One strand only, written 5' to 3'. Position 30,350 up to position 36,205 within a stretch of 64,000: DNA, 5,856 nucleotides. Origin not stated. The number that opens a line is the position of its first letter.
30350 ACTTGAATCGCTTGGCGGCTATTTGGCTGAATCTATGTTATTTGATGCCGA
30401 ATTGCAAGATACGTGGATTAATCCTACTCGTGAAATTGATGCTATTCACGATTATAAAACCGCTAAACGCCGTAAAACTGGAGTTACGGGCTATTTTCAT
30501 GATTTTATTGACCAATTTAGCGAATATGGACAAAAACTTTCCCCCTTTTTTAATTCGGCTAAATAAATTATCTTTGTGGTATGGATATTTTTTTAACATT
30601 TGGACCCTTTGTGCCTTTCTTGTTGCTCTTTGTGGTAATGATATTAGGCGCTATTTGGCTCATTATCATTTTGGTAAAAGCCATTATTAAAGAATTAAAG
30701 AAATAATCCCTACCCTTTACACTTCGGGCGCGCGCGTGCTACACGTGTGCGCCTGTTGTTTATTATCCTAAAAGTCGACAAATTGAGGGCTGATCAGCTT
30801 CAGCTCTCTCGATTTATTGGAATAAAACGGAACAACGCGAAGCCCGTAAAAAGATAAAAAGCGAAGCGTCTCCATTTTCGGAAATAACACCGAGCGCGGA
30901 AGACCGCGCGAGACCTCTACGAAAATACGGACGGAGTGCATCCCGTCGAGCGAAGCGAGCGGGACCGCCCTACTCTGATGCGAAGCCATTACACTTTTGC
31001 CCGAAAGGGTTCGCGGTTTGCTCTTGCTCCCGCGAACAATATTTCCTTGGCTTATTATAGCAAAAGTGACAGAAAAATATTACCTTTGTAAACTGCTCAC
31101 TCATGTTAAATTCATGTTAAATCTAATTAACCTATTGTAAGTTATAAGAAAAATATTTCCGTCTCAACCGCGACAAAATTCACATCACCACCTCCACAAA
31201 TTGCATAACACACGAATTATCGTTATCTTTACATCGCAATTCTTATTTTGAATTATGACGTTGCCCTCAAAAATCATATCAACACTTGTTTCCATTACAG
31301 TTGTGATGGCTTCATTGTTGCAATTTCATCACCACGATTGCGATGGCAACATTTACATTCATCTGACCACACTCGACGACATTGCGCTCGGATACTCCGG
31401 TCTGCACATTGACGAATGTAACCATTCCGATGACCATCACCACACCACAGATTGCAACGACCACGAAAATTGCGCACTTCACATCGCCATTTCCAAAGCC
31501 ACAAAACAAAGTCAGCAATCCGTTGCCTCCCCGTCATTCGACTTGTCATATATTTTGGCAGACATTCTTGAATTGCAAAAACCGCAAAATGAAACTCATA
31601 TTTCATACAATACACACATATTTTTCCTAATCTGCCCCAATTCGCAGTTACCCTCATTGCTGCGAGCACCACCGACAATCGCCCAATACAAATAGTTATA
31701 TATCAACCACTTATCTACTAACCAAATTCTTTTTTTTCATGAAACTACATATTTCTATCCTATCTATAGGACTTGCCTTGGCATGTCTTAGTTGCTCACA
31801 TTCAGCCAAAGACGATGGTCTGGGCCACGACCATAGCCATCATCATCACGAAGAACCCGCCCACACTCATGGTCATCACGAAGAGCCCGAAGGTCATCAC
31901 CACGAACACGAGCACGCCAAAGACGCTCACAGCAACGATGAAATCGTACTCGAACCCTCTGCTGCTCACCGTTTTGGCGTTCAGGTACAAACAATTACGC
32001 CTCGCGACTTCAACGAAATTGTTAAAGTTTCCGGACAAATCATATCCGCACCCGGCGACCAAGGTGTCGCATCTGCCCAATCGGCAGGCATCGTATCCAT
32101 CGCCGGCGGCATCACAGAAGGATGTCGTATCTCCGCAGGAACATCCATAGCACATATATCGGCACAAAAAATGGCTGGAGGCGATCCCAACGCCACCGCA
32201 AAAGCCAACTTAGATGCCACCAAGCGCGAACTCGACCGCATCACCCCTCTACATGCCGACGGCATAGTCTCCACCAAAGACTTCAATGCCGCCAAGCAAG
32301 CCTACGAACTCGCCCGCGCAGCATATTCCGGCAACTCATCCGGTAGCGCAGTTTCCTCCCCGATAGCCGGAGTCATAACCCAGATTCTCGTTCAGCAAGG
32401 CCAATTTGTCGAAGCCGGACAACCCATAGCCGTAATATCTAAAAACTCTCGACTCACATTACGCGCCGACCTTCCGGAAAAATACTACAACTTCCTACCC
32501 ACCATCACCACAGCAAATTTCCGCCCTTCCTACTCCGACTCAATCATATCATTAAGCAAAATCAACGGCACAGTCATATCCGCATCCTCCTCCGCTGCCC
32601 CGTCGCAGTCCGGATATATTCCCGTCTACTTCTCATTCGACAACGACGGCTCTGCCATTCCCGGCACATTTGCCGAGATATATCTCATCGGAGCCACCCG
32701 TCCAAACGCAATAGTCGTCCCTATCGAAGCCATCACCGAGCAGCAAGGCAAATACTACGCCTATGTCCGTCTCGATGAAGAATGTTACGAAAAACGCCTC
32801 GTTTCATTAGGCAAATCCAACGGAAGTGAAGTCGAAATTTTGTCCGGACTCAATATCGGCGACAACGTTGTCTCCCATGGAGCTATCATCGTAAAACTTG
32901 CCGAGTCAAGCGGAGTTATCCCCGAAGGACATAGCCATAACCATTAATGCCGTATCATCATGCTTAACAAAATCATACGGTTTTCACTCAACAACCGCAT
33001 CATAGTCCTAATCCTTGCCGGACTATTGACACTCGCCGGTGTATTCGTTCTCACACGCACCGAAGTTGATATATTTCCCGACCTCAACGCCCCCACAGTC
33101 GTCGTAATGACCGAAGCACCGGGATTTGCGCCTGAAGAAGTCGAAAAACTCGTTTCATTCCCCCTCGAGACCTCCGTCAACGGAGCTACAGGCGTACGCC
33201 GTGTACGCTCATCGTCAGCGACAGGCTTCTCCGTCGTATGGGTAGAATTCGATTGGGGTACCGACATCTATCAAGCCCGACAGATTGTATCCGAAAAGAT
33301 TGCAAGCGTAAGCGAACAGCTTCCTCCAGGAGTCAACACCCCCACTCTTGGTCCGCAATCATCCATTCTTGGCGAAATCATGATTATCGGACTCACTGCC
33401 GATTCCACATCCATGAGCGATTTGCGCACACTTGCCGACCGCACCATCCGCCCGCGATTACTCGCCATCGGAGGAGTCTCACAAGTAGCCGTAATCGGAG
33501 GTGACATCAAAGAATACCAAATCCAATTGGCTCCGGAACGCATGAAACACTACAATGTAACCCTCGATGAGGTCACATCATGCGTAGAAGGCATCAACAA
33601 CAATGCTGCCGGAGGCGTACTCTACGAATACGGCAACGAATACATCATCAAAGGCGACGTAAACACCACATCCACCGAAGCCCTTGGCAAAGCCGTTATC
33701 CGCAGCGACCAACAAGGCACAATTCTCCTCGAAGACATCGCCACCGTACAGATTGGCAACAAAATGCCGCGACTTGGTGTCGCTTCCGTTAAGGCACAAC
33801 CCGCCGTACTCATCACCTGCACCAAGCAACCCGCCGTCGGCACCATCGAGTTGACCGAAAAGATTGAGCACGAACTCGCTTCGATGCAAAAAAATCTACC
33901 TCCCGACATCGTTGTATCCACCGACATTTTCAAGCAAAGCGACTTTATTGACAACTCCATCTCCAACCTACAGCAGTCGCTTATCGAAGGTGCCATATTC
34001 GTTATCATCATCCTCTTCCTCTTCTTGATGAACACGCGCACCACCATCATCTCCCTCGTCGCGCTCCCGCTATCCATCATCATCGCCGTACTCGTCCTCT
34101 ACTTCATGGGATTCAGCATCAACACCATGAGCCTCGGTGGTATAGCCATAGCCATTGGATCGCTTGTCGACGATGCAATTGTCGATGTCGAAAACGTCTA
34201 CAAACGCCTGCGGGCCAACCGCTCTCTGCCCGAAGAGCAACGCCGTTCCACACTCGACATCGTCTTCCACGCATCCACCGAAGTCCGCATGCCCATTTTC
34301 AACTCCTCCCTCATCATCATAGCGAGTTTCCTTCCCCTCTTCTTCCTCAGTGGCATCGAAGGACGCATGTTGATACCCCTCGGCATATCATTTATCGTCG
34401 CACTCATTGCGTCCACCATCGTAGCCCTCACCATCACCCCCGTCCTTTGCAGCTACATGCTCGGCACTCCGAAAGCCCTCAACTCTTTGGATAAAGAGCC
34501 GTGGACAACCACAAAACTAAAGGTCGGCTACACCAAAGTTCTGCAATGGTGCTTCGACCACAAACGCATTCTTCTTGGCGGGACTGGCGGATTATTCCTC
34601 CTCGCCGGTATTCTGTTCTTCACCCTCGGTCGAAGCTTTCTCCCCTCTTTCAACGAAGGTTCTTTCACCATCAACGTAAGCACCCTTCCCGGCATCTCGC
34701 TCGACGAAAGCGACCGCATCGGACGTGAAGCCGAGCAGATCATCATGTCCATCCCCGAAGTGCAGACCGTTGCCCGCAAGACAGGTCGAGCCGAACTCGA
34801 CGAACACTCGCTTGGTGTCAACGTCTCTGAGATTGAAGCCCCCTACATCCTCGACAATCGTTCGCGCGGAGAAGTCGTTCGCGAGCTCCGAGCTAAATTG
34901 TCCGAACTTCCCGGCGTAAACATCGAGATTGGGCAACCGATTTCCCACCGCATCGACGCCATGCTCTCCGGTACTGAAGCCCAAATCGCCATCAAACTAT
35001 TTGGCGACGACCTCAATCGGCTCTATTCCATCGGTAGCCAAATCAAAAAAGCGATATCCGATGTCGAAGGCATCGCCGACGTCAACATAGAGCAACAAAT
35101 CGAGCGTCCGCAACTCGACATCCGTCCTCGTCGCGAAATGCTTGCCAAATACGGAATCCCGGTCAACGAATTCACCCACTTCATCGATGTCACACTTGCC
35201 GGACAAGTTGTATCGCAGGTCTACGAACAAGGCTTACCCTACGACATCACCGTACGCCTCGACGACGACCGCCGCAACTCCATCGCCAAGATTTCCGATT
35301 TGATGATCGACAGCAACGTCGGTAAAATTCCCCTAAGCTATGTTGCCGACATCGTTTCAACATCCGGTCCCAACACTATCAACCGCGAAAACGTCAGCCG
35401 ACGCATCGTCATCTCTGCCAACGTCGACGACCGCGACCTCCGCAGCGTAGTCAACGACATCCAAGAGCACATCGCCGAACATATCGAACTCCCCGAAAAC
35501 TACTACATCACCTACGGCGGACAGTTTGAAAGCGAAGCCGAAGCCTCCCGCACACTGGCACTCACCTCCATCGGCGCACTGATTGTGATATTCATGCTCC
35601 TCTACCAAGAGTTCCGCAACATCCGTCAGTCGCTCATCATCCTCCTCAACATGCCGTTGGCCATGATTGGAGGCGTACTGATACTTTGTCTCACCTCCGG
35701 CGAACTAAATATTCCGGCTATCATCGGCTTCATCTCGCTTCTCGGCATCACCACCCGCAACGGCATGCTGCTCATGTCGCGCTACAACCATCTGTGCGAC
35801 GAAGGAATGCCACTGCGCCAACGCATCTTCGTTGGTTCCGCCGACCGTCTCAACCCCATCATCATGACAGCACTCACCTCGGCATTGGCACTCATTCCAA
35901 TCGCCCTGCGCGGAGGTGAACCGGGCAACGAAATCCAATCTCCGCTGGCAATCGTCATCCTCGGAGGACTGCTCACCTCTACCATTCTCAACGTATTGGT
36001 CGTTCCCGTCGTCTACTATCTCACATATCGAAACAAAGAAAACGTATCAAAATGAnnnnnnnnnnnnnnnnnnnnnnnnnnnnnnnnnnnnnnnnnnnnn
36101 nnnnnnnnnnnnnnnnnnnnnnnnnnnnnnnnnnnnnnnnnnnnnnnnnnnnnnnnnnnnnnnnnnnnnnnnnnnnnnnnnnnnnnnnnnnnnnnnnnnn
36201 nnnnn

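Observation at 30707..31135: Hairpin-dense non-coding region with four GCGAAGC mini-hairpin motifs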

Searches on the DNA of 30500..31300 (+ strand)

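Call 15: search_dna_similar(query=window:30707-31160:+, collection=phages, mode=distant, max_rows=30, max_evalue=0.01)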
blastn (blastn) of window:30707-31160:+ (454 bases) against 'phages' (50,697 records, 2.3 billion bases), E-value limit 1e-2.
No match.

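Call 73: search_rna_families(source=window, start=30500, end=31300, threshold=evalue, max_evalue=1)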
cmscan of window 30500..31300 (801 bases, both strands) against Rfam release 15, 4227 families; matches with E-value up to 1: 0.
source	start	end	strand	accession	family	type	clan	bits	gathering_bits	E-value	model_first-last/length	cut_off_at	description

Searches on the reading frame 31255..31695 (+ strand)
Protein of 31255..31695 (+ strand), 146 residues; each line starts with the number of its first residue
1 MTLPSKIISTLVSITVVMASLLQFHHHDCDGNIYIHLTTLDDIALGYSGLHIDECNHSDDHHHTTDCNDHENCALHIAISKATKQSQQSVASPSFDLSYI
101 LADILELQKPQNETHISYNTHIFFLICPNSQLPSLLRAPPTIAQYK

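Call 7: search_protein_families(library=pfam, proteins=[window:31255-31695:+], max_evalue=0.01)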
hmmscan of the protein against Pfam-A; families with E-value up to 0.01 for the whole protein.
window:31255-31695:+ (146 aa): 0 families

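Call 9: search_protein_families(library=phrogs, proteins=[window:31255-31695:+], max_evalue=0.01)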
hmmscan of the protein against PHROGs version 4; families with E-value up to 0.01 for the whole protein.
window:31255-31695:+ (146 aa): 0 families

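Call 28: find_encoding_contigs(protein=window:31255-31695:+, flank=6000, max_places=10)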
Protein window:31255-31695:+ (146 aa): 14 contigs read that carry it; 10 places shown.
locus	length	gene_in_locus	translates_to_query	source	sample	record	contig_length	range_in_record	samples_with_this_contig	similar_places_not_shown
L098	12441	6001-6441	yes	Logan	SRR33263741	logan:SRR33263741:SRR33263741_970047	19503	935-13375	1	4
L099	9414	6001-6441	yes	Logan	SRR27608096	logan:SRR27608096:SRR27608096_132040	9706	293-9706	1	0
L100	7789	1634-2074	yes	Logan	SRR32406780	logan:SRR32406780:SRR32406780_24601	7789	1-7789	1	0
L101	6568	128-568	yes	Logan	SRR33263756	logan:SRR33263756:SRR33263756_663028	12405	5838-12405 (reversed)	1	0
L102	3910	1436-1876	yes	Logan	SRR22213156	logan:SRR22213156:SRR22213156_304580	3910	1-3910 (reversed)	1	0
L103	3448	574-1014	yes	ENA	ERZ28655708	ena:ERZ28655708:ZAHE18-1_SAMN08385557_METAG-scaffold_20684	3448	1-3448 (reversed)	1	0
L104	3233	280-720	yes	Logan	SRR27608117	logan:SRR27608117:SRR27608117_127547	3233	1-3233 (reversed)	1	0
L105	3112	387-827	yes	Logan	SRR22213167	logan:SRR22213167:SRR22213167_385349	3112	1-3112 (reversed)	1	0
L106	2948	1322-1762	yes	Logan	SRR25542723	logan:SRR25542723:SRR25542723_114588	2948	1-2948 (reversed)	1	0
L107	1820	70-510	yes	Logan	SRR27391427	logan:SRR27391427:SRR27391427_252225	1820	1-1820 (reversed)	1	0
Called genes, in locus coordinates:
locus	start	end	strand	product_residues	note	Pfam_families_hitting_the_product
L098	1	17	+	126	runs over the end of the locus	PF08291:Peptidase_M15_3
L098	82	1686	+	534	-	PF23343:REP_ORF2-G2P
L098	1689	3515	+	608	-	PF02305:Phage_F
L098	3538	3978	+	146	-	-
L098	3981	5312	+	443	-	-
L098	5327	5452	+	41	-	-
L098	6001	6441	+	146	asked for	-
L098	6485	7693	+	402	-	PF00364:Biotin_lipoyl (faint), PF25917:BSH_RND (weak), PF25919:BSH_CusB (weak), PF25984:BSH_YknX (faint), PF25967:RND-MFP_C, PF25975:CzcB_C, PF25989:YknX_C (weak)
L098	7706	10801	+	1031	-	PF00873:ACR_tran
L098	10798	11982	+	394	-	-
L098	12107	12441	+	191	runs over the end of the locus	PF00081:Sod_Fe_N, PF02777:Sod_Fe_C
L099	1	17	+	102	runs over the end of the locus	?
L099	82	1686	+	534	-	PF23343:REP_ORF2-G2P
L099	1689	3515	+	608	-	PF02305:Phage_F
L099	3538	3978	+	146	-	-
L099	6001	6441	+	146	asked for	-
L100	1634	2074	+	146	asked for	-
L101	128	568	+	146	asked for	-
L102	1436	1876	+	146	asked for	-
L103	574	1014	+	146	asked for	-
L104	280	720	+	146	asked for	-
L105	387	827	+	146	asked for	-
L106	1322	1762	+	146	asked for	-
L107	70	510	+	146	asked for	-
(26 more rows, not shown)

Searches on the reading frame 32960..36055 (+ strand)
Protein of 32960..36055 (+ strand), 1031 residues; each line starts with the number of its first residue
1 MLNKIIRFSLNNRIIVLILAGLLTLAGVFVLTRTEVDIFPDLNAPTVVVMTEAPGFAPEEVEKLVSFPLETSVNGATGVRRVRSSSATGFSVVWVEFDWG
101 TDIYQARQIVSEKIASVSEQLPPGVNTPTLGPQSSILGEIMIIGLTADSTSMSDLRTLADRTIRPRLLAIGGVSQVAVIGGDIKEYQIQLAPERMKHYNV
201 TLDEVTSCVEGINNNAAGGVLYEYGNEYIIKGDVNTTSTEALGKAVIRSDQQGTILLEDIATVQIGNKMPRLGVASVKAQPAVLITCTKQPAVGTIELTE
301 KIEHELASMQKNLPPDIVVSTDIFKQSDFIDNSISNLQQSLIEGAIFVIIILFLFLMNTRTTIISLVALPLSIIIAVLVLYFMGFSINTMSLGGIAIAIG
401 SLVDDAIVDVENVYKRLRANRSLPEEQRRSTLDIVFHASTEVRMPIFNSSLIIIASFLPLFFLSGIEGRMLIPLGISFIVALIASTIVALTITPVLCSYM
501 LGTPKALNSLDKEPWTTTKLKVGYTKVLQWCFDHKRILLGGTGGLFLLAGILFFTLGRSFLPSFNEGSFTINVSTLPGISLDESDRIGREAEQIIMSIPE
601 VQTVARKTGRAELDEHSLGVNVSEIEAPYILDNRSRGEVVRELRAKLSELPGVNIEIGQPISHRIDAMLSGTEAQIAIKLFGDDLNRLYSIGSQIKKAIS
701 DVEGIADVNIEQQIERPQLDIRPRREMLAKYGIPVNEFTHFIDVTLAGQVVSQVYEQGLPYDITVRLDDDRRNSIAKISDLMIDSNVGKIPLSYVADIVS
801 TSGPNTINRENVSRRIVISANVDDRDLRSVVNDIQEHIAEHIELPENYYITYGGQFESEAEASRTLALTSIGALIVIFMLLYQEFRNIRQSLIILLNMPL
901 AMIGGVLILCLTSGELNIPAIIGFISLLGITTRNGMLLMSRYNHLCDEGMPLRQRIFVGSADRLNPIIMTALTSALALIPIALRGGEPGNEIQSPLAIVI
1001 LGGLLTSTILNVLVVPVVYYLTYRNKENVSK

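Call 7: search_protein_families(library=pfam, proteins=[window:32960-36055:+], max_evalue=0.01)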
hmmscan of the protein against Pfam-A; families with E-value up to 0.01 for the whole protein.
window:32960-36055:+ (1031 aa): 2 families
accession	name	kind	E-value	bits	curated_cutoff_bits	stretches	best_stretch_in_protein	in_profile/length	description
PF00873.25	ACR_tran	-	1.9e-267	890.4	28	1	5-1021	1-1019/1021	AcrB/AcrD/AcrF family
PF02355.23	SecD_SecF_C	-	0.00069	19.5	20.5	1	853-1011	22-179/189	Protein export membrane protein SecD/SecF, C-terminal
